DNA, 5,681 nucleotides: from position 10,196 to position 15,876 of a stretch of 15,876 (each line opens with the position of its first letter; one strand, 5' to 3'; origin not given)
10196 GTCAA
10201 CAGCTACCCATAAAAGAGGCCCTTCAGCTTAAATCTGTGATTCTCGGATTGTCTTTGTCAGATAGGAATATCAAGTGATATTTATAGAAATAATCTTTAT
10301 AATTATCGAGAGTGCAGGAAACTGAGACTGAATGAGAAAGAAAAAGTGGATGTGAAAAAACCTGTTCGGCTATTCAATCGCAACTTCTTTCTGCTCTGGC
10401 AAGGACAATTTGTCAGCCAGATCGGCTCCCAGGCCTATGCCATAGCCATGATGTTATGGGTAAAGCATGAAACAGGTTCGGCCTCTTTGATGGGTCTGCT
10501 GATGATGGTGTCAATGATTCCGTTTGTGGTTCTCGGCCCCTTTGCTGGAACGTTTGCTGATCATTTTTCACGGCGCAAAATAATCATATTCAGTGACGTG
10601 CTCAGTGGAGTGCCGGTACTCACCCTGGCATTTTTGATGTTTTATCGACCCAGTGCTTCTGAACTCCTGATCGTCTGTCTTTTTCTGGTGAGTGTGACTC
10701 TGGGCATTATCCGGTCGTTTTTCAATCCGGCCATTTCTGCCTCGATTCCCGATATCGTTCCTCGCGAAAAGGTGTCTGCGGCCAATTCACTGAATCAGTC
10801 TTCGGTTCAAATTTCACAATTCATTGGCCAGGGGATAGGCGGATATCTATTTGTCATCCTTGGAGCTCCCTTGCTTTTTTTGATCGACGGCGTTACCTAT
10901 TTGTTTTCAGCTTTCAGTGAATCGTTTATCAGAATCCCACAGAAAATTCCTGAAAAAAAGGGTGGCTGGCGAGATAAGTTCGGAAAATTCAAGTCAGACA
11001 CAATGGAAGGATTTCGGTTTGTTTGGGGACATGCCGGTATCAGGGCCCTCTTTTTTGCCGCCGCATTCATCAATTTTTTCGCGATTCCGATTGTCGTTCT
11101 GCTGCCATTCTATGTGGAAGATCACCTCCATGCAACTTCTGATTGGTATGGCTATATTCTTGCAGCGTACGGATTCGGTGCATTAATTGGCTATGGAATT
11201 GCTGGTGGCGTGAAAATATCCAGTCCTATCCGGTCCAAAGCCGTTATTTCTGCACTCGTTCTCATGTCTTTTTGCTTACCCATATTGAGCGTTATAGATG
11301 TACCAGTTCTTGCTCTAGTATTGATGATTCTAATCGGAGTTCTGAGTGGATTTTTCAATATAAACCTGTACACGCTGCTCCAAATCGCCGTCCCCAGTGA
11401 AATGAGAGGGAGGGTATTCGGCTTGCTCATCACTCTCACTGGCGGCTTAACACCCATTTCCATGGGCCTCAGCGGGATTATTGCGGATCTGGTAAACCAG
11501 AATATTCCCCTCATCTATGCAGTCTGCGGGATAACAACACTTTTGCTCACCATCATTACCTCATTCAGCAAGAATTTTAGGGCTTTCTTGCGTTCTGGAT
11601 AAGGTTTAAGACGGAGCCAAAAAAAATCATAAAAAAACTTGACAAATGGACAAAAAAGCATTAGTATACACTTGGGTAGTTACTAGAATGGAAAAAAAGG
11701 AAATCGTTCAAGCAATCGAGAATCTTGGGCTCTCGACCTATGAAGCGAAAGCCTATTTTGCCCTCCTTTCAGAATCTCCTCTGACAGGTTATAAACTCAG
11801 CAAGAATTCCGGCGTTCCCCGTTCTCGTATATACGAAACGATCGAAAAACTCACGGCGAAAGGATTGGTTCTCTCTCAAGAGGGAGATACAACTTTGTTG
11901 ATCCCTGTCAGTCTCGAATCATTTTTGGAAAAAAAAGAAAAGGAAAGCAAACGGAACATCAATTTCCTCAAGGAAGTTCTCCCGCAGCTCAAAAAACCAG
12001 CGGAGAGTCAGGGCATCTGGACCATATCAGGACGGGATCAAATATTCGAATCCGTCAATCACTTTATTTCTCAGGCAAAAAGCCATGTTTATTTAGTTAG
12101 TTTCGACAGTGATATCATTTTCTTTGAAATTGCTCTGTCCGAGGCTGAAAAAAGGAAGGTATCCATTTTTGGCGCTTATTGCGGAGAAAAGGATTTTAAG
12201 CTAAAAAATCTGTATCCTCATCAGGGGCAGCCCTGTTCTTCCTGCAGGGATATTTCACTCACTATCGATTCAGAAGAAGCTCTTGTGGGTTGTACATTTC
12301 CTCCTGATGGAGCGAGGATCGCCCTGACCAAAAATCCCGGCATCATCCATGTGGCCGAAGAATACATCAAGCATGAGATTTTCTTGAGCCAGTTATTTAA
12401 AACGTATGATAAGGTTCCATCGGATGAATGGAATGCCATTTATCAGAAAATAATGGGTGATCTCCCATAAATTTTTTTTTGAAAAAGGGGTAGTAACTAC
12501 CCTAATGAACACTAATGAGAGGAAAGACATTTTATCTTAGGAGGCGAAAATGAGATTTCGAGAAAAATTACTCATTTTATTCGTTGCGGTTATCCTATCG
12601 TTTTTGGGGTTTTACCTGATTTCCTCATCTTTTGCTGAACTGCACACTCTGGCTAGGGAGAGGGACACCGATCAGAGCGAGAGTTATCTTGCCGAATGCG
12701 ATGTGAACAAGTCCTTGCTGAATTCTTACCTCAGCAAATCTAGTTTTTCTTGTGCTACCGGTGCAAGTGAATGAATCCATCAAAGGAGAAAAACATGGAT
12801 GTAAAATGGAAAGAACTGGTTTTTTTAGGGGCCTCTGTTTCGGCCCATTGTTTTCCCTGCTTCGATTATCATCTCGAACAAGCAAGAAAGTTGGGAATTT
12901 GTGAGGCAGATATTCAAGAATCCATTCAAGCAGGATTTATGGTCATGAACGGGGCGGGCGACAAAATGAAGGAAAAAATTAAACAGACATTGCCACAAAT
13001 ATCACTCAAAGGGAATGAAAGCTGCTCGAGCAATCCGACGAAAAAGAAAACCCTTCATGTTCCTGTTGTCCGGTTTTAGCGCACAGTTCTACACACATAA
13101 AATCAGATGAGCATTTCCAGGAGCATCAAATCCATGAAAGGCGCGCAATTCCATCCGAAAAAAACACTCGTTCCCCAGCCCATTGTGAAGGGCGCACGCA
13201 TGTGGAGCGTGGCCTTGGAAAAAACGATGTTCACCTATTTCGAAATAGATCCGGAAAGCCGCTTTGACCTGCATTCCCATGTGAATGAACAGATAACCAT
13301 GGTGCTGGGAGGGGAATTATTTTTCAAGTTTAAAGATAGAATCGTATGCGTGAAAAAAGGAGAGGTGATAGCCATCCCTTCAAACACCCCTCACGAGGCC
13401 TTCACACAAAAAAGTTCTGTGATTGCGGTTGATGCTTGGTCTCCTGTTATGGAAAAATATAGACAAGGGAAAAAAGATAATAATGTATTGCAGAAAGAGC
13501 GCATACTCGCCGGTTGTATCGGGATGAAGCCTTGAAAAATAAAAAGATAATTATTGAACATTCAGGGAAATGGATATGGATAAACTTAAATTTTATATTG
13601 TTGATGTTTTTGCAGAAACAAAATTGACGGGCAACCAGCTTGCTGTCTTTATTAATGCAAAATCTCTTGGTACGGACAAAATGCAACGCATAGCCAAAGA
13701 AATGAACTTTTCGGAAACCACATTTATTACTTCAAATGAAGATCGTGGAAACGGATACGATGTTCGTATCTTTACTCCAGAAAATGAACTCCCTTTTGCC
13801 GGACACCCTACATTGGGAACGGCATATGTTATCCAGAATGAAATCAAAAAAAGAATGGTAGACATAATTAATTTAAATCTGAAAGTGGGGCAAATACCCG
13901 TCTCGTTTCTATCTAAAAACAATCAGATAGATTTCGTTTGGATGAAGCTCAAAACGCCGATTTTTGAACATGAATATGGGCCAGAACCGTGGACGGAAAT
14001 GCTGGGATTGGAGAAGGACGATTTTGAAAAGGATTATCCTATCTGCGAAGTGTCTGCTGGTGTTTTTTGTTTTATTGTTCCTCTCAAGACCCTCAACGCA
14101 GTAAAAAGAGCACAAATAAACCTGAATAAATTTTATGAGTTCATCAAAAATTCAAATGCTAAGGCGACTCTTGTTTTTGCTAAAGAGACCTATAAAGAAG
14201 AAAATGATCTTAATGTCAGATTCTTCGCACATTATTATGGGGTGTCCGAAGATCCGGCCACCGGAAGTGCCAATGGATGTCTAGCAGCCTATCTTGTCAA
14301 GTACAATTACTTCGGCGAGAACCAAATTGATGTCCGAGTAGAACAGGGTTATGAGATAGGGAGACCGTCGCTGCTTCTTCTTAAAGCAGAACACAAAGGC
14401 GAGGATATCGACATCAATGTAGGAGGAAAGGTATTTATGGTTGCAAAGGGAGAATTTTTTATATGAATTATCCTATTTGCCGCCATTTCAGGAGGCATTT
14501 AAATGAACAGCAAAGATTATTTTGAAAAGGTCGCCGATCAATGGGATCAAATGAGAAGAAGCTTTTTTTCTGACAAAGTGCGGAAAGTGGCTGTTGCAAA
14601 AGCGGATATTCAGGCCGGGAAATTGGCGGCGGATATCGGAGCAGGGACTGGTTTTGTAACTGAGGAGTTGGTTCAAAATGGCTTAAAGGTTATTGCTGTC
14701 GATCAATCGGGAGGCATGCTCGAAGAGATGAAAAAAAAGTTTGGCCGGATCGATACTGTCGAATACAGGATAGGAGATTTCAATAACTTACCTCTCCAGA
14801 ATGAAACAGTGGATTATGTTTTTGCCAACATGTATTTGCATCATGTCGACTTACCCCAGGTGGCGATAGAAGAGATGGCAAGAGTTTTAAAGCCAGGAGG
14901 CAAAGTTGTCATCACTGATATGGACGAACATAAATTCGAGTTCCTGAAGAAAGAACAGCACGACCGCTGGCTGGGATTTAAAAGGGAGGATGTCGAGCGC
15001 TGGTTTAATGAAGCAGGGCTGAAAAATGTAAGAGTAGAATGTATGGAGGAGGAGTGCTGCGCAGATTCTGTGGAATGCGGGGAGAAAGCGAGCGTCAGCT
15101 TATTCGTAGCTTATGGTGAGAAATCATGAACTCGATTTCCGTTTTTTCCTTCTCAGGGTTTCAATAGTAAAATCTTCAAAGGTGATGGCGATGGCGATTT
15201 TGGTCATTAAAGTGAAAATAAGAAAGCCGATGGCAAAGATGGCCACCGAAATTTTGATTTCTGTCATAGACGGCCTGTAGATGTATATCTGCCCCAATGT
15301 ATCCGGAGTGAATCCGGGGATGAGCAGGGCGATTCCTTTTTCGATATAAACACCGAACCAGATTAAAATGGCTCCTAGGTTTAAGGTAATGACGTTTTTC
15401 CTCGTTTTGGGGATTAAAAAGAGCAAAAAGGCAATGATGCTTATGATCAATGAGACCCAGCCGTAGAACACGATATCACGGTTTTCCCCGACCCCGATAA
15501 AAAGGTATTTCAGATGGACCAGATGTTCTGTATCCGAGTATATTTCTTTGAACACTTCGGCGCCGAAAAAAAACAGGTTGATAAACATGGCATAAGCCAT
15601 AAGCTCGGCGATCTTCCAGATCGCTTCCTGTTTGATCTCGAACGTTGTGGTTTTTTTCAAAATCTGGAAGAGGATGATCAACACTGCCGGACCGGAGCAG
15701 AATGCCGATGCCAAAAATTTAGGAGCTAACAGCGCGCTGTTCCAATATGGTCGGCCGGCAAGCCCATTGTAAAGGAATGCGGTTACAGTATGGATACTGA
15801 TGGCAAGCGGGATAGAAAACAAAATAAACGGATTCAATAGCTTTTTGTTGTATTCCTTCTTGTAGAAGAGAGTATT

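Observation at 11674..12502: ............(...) motif at both the trmB promoter and the head of the downstream enzyme cluster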

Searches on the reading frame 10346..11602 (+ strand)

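Call 4: search_protein_families(library=pfam, proteins=[window:10346-11602:+], max_evalue=0.01)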
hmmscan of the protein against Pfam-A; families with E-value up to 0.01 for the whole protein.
window:10346-11602:+ (418 aa): 2 families
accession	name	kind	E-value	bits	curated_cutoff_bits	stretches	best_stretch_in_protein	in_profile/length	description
PF07690.21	MFS_1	-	5.3e-41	141.1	33.4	1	20-365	4-339/347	Major Facilitator Superfamily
PF05977.19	MFS_3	-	3.8e-36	125.1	27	1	11-401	9-388/524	Transmembrane secretion effector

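Call 25: search_protein_families(library=ncbifam, proteins=[window:10346-11602:+], max_evalue=0.001)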
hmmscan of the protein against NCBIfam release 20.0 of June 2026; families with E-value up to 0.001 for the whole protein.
window:10346-11602:+ (418 aa): 13 families
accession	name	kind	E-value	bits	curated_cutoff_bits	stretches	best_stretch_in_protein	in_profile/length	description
TIGR00900.1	2A0121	subfamily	8e-68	229.4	319.6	1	14-381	1-361/364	H+ Antiporter protein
NF000246.1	macrolide_MefC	exception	1.5e-30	106.6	870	1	10-409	6-395/407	macrolide efflux MFS transporter Mef(C)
NF000245.1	macrolide_MefA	exception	1e-28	100.6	675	1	10-409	7-397/405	macrolide efflux MFS transporter Mef(A)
NF007792.0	PRK10489.1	equivalog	1.6e-28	99.9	324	1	11-405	16-395/419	enterobactin transporter EntS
NF012178.0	tet_MFS_V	exception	4.1e-28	98.6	640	1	12-407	8-396/409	tetracycline efflux MFS transporter Tet(V)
NF000051.1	macrolide_MefB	exception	3.1e-23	82.4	800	1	9-392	6-381/409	macrolide efflux MFS transporter Mef(B)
NF052575.1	MFS_efflux_Tap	equivalog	5.1e-22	78.4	625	1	15-406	7-392/401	multidrug efflux MFS transporter Tap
NF000154.1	macrolide_MefEN2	exception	3.1e-21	76.2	800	1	19-403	13-386/401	macrolide efflux MFS transporter Mef(En2)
NF006386.0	PRK08633.1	equivalog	2.5e-20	71.8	1221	1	40-405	40-406/1147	acyl-[ACP]--phospholipid O-acyltransferase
NF008397.0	PRK11195.1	equivalog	4.4e-18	65.6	297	1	11-346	2-333/414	lysophospholipid transporter LplT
NF005291.0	PRK06814.1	equivalog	7.6e-13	47.3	1349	1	11-404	10-417/1140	acyl-[ACP]--phospholipid O-acyltransferase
TIGR00880.1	2_A_01_02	superfamily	2.4e-11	43.9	131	1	58-195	9-137/141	multidrug resistance protein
NF012177.1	tet_MFS_42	exception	1.8e-07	30.8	850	1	35-184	24-163/411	tetracycline efflux MFS transporter Tet(42)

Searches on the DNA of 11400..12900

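Call 30: search_rna_families(source=window, start=11400, end=12900, threshold=evalue, max_evalue=1)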
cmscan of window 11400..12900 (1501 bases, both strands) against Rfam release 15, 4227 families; matches with E-value up to 1: 2.
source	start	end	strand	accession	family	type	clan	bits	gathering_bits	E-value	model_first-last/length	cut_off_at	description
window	11844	11956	+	RF02508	Atu_Ti4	Gene; sRNA;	-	20.4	40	0.3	1-107/107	no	Rhizobiales sRNA Atu_Ti4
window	12598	12654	-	RF02267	Vax2os1_2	Gene; lncRNA;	-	11.3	55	0.097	411-466/466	no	Vax2os1 conserved region 2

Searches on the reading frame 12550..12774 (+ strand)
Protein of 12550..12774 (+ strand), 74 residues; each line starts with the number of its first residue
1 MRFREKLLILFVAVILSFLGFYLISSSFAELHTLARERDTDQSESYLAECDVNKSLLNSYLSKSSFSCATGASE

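Call 4: search_protein_families(library=pfam, proteins=[window:12550-12774:+], max_evalue=0.01)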
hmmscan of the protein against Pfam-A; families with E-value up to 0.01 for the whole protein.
window:12550-12774:+ (74 aa): 0 families

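Call 25: search_protein_families(library=ncbifam, proteins=[window:12550-12774:+], max_evalue=0.001)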
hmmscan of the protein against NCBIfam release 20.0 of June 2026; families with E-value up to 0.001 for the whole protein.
window:12550-12774:+ (74 aa): 0 families

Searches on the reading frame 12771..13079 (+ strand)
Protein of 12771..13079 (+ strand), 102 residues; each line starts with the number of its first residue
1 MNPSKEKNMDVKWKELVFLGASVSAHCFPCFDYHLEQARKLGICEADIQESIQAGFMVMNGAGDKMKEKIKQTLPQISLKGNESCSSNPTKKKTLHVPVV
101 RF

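Call 4: search_protein_families(library=pfam, proteins=[window:12771-13079:+], max_evalue=0.01)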
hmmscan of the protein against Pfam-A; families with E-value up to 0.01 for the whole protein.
window:12771-13079:+ (102 aa): 1 family
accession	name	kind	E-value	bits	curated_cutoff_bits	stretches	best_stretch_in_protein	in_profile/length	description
PF02627.25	CMD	-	1.6e-06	28.5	23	1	8-52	19-63/84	Carboxymuconolactone decarboxylase family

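Call 25: search_protein_families(library=ncbifam, proteins=[window:12771-13079:+], max_evalue=0.001)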
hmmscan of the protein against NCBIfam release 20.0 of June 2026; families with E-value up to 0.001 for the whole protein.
window:12771-13079:+ (102 aa): 4 families
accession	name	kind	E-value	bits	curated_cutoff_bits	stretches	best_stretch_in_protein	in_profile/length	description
NF041537.1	ArsM_AhpD_UU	exception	3.2e-09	36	510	1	7-58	279-330/345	arsenite methyltransferase/AhpD domain selenoprotein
NF045649.1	2X_seleno_MduS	exception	2e-07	30.3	380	1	7-90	249-333/338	methyltransferase domain-containing selenoprotein MduS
NF041047.1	GSU3128_fam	equivalog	1.9e-06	27.8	110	1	7-72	15-80/84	GSU3128 family (seleno)protein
TIGR00778.1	ahpD_dom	domain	0.00018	21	27.8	1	12-52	6-46/51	alkylhydroperoxidase AhpD family core domain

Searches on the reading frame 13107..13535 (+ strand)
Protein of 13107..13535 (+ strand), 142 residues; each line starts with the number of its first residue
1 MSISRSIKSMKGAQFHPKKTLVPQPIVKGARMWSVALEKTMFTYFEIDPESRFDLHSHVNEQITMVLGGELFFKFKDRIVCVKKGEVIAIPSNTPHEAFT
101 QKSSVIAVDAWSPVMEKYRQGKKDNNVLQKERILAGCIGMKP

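Call 4: search_protein_families(library=pfam, proteins=[window:13107-13535:+], max_evalue=0.01)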
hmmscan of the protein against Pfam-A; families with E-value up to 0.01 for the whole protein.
window:13107-13535:+ (142 aa): 3 families
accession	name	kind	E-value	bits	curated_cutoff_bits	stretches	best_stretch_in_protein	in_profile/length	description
PF07883.17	Cupin_2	-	1.1e-08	35.1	27.2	1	44-98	2-56/70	Cupin domain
PF02311.25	AraC_binding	-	2.9e-05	24.3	21.1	1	43-97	6-60/135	AraC-like ligand binding domain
PF03079.20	ARD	-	0.00048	20.8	27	1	52-102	84-138/157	ARD/ARD' family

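Call 25: search_protein_families(library=ncbifam, proteins=[window:13107-13535:+], max_evalue=0.001)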
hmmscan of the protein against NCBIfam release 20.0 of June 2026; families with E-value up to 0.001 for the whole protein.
window:13107-13535:+ (142 aa): 0 families

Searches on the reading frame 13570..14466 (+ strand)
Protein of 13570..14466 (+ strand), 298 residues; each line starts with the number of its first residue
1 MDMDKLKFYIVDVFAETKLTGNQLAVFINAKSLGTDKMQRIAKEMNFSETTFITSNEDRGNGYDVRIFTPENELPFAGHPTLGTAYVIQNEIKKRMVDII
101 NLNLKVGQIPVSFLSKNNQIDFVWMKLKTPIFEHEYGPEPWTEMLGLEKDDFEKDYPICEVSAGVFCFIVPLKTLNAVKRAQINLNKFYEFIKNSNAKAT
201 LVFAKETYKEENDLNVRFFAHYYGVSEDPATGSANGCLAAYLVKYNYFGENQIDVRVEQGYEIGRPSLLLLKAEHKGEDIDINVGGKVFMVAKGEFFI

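Call 4: search_protein_families(library=pfam, proteins=[window:13570-14466:+], max_evalue=0.01)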
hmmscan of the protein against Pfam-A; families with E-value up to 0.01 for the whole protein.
window:13570-14466:+ (298 aa): 1 family
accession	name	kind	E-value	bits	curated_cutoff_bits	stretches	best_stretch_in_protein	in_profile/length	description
PF02567.21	PhzC-PhzF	-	5.6e-61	207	27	1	11-294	1-281/281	Phenazine biosynthesis-like protein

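Call 25: search_protein_families(library=ncbifam, proteins=[window:13570-14466:+], max_evalue=0.001)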
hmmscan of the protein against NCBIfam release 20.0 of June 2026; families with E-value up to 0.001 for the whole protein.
window:13570-14466:+ (298 aa): 2 families
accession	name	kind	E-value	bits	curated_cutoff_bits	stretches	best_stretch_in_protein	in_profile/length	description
TIGR00654.1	PhzF_family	subfamily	1.3e-65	221.7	76.2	1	6-296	3-296/298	PhzF family phenazine biosynthesis isomerase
NF007625.0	PRK10281.1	equivalog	9.3e-49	166.2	386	1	5-296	2-297/301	PhzF family isomerase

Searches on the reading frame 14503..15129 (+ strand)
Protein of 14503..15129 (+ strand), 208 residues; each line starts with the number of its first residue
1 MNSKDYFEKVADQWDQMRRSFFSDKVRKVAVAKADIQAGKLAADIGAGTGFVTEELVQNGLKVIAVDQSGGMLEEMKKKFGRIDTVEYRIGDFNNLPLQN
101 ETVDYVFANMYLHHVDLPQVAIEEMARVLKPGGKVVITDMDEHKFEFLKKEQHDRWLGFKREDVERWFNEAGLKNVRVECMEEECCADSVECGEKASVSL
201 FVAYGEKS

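Call 4: search_protein_families(library=pfam, proteins=[window:14503-15129:+], max_evalue=0.01)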
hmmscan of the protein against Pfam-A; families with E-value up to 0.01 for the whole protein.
window:14503-15129:+ (208 aa): 15 families
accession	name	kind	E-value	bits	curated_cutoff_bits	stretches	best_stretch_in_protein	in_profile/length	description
PF08241.18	Methyltransf_11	-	2.6e-25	89.3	21.2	1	44-137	2-95/95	Methyltransferase domain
PF13649.12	Methyltransf_25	-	1.8e-21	77.1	27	1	43-133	2-97/97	Methyltransferase domain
PF13847.12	Methyltransf_31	-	1.8e-17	63.8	27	1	42-171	7-144/145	Methyltransferase domain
PF08242.18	Methyltransf_12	-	2.7e-15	57.3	30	1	44-134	2-97/98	Methyltransferase domain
PF01209.24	Ubie_methyltran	-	2.5e-14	53.6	20.1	1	4-150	10-164/233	ubiE/COQ5 methyltransferase family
PF13489.12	Methyltransf_23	-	1.7e-13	51.1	27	1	37-177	21-163/164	Methyltransferase domain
PF05891.18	Methyltransf_PK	-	1.8e-05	24.8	27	1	34-179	51-200/218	AdoMet dependent proline di-methyltransferase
PF01728.25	FtsJ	-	2.7e-05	24.6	24.1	1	33-146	15-146/181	FtsJ-like methyltransferase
PF00398.26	RrnaAD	-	5.2e-05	22.9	24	1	24-83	16-75/263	Ribosomal RNA adenine dimethylase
PF05148.21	Methyltransf_8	-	5.6e-05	23.6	27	1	91-164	111-183/219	Hypothetical methyltransferase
PF02353.26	CMAS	-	0.00012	22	27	1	27-148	51-175/273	Mycolic acid cyclopropane synthetase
PF03848.20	TehB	-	0.00015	21.7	20.4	1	32-143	25-139/193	Tellurite resistance protein TehB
PF05219.18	DREV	-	0.0028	17.3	26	1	37-138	93-187/265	DREV methyltransferase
PF00107.32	ADH_zinc_N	-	0.0057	17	31.8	0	132-201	14-87/129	Zinc-binding dehydrogenase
PF01135.25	PCMT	-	0.0097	16.1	20.3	0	35-138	70-172/210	Protein-L-isoaspartate(D-aspartate) O-methyltransferase (PCMT)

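Call 25: search_protein_families(library=ncbifam, proteins=[window:14503-15129:+], max_evalue=0.001)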
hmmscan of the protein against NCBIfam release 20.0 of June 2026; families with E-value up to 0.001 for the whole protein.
window:14503-15129:+ (208 aa): 55 families (the best 25 are shown)
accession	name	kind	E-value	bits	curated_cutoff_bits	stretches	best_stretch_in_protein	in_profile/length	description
TIGR01934.1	MenG_MenH_UbiE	subfamily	2.3e-21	76.1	158.35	1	6-150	4-154/223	ubiquinone/menaquinone biosynthesis methyltransferase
NF001241.0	PRK00216.1-2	equivalog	2.5e-20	73.1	327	1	6-148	16-158/231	demethylmenaquinone methyltransferase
NF001244.0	PRK00216.1-5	equivalog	4.1e-20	72.1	216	1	5-150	12-166/236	bifunctional demethylmenaquinone methyltransferase/2-methoxy-6-polyprenyl-1,4-benzoquinol methylase UbiE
NF045667.1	MTase_DVU1556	equivalog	9.5e-19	67.7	155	1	30-177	14-164/213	DVU_1556 family methyltransferase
TIGR02072.1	BioC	equivalog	1.2e-18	67.8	184.95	1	42-179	38-177/244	malonyl-ACP O-methyltransferase BioC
NF001243.0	PRK00216.1-4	equivalog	2.6e-17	63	235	1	5-142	11-156/237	demethylmenaquinone methyltransferase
TIGR02752.1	MenG_heptapren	equivalog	6.5e-16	58.6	419.85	1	5-142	9-154/231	demethylmenaquinone methyltransferase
NF008823.0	PRK11873.1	subfamily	9.8e-16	58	263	1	32-185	71-235/272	arsenite methyltransferase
TIGR01983.1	UbiG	equivalog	8.4e-15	54.7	102.95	1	14-145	25-159/228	bifunctional 2-polyprenyl-6-hydroxyphenol methylase/3-demethylubiquinol 3-O-methyltransferase UbiG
NF043040.1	corrin_prot_MT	hypoth_equivalog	1e-14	54.5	180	1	30-139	33-149/216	corrinoid protein-associated methyltransferase CpaM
NF052510.1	methyltran_MpqE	exception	1.1e-13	51.1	335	1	27-150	35-164/234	methyl-plastoquinone biosynthesis methyltransferase MpqE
NF001240.0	PRK00216.1-1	equivalog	5.2e-13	48.6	378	1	6-150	28-181/251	bifunctional demethylmenaquinone methyltransferase/2-methoxy-6-polyprenyl-1,4-benzoquinol methylase UbiE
NF007610.0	PRK10258.1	equivalog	6e-13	48.7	342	1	40-149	44-150/251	malonyl-ACP O-methyltransferase BioC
NF041537.1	ArsM_AhpD_UU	exception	6.3e-13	48.2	510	1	34-155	72-196/345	arsenite methyltransferase/AhpD domain selenoprotein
NF047649.1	MTase_UXPK_star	exception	6.7e-12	45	460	1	35-140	74-184/283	methyltransferase/UXPK-star double selenoprotein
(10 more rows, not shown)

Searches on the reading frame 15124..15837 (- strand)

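Call 4: search_protein_families(library=pfam, proteins=[window:15124-15837:-], max_evalue=0.01)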
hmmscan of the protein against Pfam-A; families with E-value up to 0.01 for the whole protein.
window:15124-15837:- (237 aa): 1 family
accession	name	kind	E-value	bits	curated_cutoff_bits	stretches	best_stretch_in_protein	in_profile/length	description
PF03916.19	NrfD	-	3.5e-18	66.7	25.8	1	4-176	142-309/313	Polysulphide reductase, NrfD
